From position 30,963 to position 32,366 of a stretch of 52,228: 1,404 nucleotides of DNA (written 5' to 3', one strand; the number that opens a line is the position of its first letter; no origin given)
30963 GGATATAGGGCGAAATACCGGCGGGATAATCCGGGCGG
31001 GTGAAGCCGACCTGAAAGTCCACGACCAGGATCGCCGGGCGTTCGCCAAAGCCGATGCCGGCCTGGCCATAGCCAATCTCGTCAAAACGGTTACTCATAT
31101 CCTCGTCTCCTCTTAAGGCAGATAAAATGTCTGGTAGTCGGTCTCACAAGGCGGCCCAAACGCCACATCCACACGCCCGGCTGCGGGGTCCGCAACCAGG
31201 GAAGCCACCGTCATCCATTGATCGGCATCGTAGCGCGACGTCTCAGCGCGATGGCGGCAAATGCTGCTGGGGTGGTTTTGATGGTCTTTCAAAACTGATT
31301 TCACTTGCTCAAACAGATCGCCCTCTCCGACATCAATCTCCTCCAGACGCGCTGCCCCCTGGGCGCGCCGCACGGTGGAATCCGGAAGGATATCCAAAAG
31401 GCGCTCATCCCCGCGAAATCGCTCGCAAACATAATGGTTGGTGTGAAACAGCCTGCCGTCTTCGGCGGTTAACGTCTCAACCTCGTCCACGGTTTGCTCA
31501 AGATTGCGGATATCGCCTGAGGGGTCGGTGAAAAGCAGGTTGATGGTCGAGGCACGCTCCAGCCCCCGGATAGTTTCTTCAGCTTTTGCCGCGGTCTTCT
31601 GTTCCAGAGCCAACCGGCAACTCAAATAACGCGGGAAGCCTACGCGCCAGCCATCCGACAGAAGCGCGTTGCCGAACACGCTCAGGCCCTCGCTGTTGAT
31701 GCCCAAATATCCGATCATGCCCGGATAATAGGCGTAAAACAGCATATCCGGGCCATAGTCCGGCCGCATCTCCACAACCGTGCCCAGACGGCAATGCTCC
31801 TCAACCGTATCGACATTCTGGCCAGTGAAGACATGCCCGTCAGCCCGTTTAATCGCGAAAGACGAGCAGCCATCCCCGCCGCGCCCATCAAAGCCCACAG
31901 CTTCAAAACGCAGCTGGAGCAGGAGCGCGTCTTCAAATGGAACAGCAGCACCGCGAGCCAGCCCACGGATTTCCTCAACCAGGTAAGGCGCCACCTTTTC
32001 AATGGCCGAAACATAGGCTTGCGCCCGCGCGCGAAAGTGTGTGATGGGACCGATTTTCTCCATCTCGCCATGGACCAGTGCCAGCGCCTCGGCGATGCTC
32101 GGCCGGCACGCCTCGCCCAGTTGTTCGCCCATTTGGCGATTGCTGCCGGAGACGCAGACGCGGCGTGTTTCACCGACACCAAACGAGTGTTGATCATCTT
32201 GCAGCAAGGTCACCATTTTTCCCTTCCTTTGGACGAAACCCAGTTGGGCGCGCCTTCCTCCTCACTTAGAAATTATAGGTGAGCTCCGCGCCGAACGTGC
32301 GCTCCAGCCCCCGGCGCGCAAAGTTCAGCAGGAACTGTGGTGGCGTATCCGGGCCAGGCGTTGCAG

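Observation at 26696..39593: Locus 2: TonB receptor + HyuAB + C45 Ntn-hydrolase + Cys-amidohydrolase + CoA-transferase/ACAD/MaoC/CitE operon with divergent GntR - best candidate for an undescribed cyclic-amide catabolic system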

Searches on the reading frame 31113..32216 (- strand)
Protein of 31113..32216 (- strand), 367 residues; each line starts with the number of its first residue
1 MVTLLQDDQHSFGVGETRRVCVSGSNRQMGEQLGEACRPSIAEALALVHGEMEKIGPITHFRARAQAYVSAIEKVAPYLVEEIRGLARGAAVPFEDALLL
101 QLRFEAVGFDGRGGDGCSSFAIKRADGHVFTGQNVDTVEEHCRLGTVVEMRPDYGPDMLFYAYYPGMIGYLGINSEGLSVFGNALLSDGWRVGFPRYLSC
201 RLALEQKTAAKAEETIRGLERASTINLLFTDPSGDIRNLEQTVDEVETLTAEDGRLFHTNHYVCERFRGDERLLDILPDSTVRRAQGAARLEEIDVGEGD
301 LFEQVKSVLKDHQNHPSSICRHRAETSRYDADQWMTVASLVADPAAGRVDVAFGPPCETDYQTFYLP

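Call 3: search_protein_families(library=pfam, proteins=[window:31113-32216:-])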
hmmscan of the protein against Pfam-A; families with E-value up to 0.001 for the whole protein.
window:31113-32216:- (367 aa): 1 family
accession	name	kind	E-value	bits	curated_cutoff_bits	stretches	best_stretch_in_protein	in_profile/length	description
PF03417.21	AAT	-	2.1e-17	64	23.2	1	128-355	7-222/225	Acyl-coenzyme A:6-aminopenicillanic acid acyl-transferase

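Call 4: search_protein_families(library=ncbifam, proteins=[window:31113-32216:-])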
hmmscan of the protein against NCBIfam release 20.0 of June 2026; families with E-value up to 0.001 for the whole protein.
window:31113-32216:- (367 aa): 1 family
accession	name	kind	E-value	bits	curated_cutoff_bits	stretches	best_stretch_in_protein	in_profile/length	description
NF040521.1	C45_proenzyme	subfamily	2e-62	211.4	85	1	23-349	1-313/313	C45 family autoproteolytic acyltransferase/hydrolase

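Call 7: find_related_loci(query=window:31113-32216:-, collection=genome_contigs, flank=10000)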
Query window:31113-32216:- (367 aa) in genome_contigs; peptide patterns used: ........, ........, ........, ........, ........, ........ (x = any residue, [..] = any of these).
272 stretches matched a pattern; 1 encode a relative of the query (tblastn E <= 1e-3); 1 distinct loci.
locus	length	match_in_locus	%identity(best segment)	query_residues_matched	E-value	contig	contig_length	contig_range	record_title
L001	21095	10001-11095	63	1-366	9e-149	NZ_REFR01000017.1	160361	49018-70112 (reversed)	Eilatimonas milleporae strain DSM 25217 Ga0170459_109, whole genome shotgun sequence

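Call 11: find_homologous_proteins(query=window:31113-32216:-)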
Query window:31113-32216:- (367 aa): 39 proteins with E <= 0.001 among 8000 candidates.
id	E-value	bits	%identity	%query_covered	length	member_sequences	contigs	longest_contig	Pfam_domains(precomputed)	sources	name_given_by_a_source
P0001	1.5e-242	822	98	100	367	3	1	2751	PF03417.22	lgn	-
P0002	1.3e-152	526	67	96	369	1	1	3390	PF03417.22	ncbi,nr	ncbi:MAG: C45 family peptidase [Caulobacterales bacterium]|nr:C45 family peptidase [Caulobacterales 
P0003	1.2e-149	516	64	98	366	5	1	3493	PF03417.22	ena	-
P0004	6.4e-116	406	53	95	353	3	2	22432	PF03417.22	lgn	-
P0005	7.0e-116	405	54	95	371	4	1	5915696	PF03417.22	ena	-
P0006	1.7e-113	398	53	95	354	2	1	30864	PF03417.22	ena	-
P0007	2.8e-113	397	54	95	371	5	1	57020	PF03417.22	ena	-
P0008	1.3e-110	388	53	95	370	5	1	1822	PF03417.22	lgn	-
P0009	2.3e-110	387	54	95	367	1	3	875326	PF03417.22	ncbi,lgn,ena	-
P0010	2.2e-106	374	53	95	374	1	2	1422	PF03417.22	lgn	-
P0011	3.4e-105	370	54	94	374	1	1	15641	PF03417.22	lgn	-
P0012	4.6e-104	367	52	95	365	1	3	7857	PF03417.22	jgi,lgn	jgi:isopenicillin-N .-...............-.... protein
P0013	7.0e-104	366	50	95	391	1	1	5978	PF03417.22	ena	-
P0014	1.2e-103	365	52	95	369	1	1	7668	PF03417.22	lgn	-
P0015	1.0e-102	362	49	94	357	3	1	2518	PF03417.22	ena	-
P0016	6.8e-100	353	49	95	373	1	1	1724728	PF03417.22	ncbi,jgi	-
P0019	3.8e-93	331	49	95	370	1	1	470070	PF03417.22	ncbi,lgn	-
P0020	9.6e-92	326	47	95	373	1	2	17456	PF03417.22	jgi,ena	jgi:isopenicillin-N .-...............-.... protein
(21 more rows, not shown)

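Call 12: find_encoding_contigs(protein=P0005, flank=10000, max_places=2)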
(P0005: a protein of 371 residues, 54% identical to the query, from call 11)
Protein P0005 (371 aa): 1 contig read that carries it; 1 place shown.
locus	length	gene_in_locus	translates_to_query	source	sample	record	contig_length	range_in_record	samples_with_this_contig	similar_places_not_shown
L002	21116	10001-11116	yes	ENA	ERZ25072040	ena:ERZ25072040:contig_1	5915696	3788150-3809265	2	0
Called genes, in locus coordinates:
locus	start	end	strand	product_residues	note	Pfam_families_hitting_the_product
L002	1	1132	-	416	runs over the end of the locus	PF02347:GDC-P, PF01053:Cys_Met_Meta_PP (weak)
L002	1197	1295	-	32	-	-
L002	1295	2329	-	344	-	PF01717:Meth_synt_2, PF08267:Meth_synt_1 (faint)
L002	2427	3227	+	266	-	PF00561:Abhydrolase_1, PF12697:Abhydrolase_6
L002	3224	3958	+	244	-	PF13417:GST_N_3, PF13409:GST_N_2, PF13410:GST_C_2 (weak), PF00043:GST_C (weak)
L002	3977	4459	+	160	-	PF12680:SnoaL_2, PF14534:DUF4440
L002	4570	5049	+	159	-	PF14534:DUF4440, PF12680:SnoaL_2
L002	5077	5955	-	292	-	PF00126:HTH_1, PF03466:LysR_substrate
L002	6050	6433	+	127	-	PF03779:SPW (faint)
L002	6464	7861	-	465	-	PF01425:Amidase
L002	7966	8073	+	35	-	-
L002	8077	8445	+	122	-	PF00255:GSHPx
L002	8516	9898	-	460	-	PF00296:Bac_luciferase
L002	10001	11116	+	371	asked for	PF03417:AAT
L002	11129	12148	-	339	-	PF01244:Peptidase_M19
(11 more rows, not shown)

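Call 13: find_encoding_contigs(protein=P0009, flank=10000, max_places=2)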
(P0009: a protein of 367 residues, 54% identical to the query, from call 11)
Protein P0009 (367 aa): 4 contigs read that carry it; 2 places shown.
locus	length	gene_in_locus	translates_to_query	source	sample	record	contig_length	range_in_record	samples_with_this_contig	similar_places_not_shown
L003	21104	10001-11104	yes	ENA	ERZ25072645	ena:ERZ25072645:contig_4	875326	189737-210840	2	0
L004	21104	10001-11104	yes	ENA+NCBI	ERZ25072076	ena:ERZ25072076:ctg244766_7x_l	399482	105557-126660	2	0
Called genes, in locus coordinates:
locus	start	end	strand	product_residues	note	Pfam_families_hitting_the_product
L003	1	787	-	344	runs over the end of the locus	PF01717:Meth_synt_2, PF08267:Meth_synt_1 (faint)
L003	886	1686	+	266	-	PF00561:Abhydrolase_1, PF12697:Abhydrolase_6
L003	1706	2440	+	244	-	PF02798:GST_N, PF13417:GST_N_3, PF13409:GST_N_2, PF00043:GST_C (weak), PF13410:GST_C_2 (weak)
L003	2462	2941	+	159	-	PF14534:DUF4440, PF12680:SnoaL_2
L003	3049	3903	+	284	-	PF05721:PhyH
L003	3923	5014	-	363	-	PF13384:HTH_23 (weak), PF13518:HTH_28, PF13551:HTH_29 (weak), PF13565:HTH_32, PF13358:DDE_3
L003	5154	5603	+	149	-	PF12680:SnoaL_2, PF14534:DUF4440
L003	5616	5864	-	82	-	PF03466:LysR_substrate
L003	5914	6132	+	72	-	-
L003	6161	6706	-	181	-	-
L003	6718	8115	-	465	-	PF01425:Amidase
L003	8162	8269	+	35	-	-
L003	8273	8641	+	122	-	PF00255:GSHPx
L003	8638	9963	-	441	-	PF00296:Bac_luciferase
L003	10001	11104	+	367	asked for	PF03417:AAT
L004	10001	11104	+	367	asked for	PF03417:AAT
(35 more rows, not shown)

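Call 14: find_encoding_contigs(protein=P0016, flank=10000, max_places=2)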
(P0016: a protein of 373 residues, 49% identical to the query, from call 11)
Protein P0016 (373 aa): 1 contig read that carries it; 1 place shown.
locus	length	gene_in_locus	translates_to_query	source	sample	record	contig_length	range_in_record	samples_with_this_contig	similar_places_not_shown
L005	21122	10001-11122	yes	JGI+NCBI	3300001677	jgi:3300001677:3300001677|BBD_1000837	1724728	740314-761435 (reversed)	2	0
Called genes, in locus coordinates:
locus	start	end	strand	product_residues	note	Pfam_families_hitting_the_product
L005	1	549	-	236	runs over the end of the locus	PF11769:DUF3313 (faint)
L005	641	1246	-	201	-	PF03886:ABC_trans_aux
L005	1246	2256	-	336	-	PF02470:MlaD (weak)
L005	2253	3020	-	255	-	PF00005:ABC_tran, PF13304:AAA_21 (faint)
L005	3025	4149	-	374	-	PF13466:STAS_2 (weak), PF02405:MlaE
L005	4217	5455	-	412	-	PF13505:OMP_b-brl, PF02412:TSP_3 (faint), PF00691:OmpA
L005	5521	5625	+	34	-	-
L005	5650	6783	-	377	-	PF05684:DUF819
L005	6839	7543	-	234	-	PF00392:GntR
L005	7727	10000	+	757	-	PF07715:Plug, PF00593:TonB_dep_Rec_b-barrel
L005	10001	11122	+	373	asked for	PF03417:AAT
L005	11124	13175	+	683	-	PF05378:Hydant_A_N, PF01968:Hydantoinase_A, PF19278:Hydant_A_C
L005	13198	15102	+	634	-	PF02538:Hydantoinase_B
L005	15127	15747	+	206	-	PF00857:Isochorismatase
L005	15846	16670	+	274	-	PF03328:HpcH_HpaI, PF15617:C-C_Bond_Lyase (weak)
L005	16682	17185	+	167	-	PF19315:MC_hydratase, PF01575:MaoC_dehydratas, PF13452:FAS1_DH_region (weak)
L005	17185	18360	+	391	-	PF02771:Acyl-CoA_dh_N, PF02770:Acyl-CoA_dh_M, PF00441:Acyl-CoA_dh_1, PF08028:Acyl-CoA_dh_2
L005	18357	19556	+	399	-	PF02515:CoA_transf_3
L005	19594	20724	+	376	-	PF02515:CoA_transf_3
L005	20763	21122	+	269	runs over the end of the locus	PF12697:Abhydrolase_6 (weak), PF00561:Abhydrolase_1, PF12146:Hydrolase_4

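Call 16: find_encoding_contigs(protein=P0019, flank=10000, max_places=1)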
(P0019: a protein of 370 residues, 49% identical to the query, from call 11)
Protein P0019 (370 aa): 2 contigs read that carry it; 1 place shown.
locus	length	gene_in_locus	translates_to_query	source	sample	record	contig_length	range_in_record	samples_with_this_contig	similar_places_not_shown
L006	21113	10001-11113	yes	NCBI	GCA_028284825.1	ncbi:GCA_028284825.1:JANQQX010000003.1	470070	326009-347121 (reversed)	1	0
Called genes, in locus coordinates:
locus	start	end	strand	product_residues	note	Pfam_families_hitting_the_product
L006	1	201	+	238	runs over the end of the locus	-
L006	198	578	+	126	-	PF11534:HTHP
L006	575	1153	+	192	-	PF00578:AhpC-TSA, PF08534:Redoxin (weak)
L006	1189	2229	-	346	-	PF00126:HTH_1, PF03466:LysR_substrate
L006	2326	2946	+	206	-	-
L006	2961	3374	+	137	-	-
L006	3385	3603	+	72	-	PF01361:Tautomerase, PF14552:Tautomerase_2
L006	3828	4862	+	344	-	PF11383:DUF3187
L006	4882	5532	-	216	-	PF20101:DUF6491 (faint)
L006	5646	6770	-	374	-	PF05684:DUF819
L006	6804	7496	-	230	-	PF00392:GntR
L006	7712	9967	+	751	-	PF07715:Plug, PF00593:TonB_dep_Rec_b-barrel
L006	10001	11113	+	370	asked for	PF03417:AAT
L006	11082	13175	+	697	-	PF05378:Hydant_A_N, PF01968:Hydantoinase_A, PF19278:Hydant_A_C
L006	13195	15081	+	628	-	PF02538:Hydantoinase_B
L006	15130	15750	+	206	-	PF00857:Isochorismatase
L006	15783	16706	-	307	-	PF00850:Hist_deacetyl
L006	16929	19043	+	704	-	PF00550:PP-binding, PF00501:AMP-binding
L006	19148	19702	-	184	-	PF11167:DUF2953 (weak)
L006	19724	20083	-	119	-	PF09579:Spore_YtfJ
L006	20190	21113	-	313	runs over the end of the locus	PF06719:AraC_N, PF00165:HTH_AraC (faint), PF12833:HTH_18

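Call 17: find_encoding_contigs(protein=P0007, flank=10000, max_places=1)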
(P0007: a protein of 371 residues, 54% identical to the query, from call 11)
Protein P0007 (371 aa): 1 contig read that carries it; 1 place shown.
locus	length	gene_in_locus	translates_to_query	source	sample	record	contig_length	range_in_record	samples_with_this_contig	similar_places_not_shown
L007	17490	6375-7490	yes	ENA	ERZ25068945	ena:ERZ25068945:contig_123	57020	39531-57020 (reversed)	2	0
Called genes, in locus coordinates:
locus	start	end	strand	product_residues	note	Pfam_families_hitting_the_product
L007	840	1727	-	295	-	PF00126:HTH_1, PF03466:LysR_substrate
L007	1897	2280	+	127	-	PF03779:SPW (weak)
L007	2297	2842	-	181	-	-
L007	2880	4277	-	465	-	PF01425:Amidase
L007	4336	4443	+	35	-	-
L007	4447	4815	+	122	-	PF00255:GSHPx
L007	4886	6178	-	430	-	PF00296:Bac_luciferase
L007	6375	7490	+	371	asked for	PF03417:AAT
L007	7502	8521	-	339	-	PF01244:Peptidase_M19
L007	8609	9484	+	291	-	PF03328:HpcH_HpaI, PF15617:C-C_Bond_Lyase (faint), PF22484:DUF6986 (weak)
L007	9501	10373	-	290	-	PF02668:TauD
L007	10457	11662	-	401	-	PF02515:CoA_transf_3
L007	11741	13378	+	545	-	PF00501:AMP-binding, PF13193:AMP-binding_C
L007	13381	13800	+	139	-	PF03928:HbpS-like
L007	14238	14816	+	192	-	PF01327:Pep_deformylase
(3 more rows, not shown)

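Call 18: find_encoding_contigs(protein=P0006, flank=10000, max_places=1)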
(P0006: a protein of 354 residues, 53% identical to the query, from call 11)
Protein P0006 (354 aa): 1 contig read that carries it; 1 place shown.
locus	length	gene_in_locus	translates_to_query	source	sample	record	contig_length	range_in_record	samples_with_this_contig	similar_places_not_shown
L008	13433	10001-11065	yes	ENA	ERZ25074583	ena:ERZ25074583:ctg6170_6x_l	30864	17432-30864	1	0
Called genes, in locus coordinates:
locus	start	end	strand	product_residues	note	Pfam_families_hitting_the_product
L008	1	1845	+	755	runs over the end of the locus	PF07992:Pyr_redox_2, PF00586:AIRS, PF02769:AIRS_C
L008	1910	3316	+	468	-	PF12390:Se-cys_synth_N (weak), PF03841:SelA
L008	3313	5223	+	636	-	PF00009:GTP_EFTU, PF03144:GTP_EFTU_D2, PF25461:Beta-barrel_SelB, PF09107:WHD_3rd_SelB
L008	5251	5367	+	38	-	-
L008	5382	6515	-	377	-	PF05684:DUF819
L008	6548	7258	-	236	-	PF00392:GntR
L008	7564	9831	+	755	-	PF07715:Plug, PF00593:TonB_dep_Rec_b-barrel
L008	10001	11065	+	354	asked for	PF03417:AAT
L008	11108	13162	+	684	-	PF05378:Hydant_A_N, PF01968:Hydantoinase_A, PF19278:Hydant_A_C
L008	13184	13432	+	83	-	?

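Call 20: search_solved_structures(query=window:31113-32216:-, max_evalue=0.01, show_alignments=2)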
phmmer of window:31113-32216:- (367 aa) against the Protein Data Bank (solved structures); distinct sequences matched with E-value up to 0.01: 2.
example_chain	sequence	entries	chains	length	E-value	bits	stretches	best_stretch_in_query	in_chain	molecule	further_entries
2x1d_A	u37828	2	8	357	2.1e-20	76.4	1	24-360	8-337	ACYL-COENZYME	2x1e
2x1c_A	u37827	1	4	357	3.2e-19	72.5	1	24-360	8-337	ACYL-COENZYME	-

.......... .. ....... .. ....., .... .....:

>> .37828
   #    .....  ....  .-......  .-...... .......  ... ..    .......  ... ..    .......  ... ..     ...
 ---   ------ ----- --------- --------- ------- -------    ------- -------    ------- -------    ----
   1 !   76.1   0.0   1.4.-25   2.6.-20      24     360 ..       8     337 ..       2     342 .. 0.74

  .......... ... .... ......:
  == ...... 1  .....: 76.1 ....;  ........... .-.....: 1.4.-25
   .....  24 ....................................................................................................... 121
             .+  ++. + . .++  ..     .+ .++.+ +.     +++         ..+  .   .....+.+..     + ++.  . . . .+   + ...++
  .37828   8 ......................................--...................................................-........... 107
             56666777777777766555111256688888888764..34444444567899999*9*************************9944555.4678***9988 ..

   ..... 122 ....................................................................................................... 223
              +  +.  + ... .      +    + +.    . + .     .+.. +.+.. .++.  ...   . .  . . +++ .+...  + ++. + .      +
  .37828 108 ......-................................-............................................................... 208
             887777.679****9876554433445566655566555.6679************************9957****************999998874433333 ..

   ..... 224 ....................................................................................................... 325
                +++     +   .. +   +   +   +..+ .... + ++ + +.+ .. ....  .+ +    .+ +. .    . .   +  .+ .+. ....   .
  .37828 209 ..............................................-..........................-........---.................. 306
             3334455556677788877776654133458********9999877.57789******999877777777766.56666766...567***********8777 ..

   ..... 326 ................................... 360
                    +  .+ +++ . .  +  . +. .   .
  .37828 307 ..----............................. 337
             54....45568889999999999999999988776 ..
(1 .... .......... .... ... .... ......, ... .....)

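Call 52: find_encoding_contigs(protein=P0004, flank=10000, max_places=1)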
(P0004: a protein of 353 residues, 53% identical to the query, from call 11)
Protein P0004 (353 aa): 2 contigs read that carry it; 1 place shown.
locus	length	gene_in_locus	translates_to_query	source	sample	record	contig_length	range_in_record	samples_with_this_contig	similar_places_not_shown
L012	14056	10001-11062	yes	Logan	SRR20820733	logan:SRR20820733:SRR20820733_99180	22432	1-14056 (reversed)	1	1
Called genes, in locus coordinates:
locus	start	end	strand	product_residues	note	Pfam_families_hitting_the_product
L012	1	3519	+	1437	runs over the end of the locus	PF00580:UvrD-helicase (faint), PF13086:AAA_11, PF13245:AAA_19 (faint), PF13604:AAA_30 (faint)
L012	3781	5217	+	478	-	PF14346:DUF4398 (faint), PF00691:OmpA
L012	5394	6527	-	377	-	PF05684:DUF819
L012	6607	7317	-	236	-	PF00392:GntR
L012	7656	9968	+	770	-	PF07715:Plug, PF00593:TonB_dep_Rec_b-barrel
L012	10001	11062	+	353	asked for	PF03417:AAT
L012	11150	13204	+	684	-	PF05378:Hydant_A_N, PF01968:Hydantoinase_A, PF19278:Hydant_A_C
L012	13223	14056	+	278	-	?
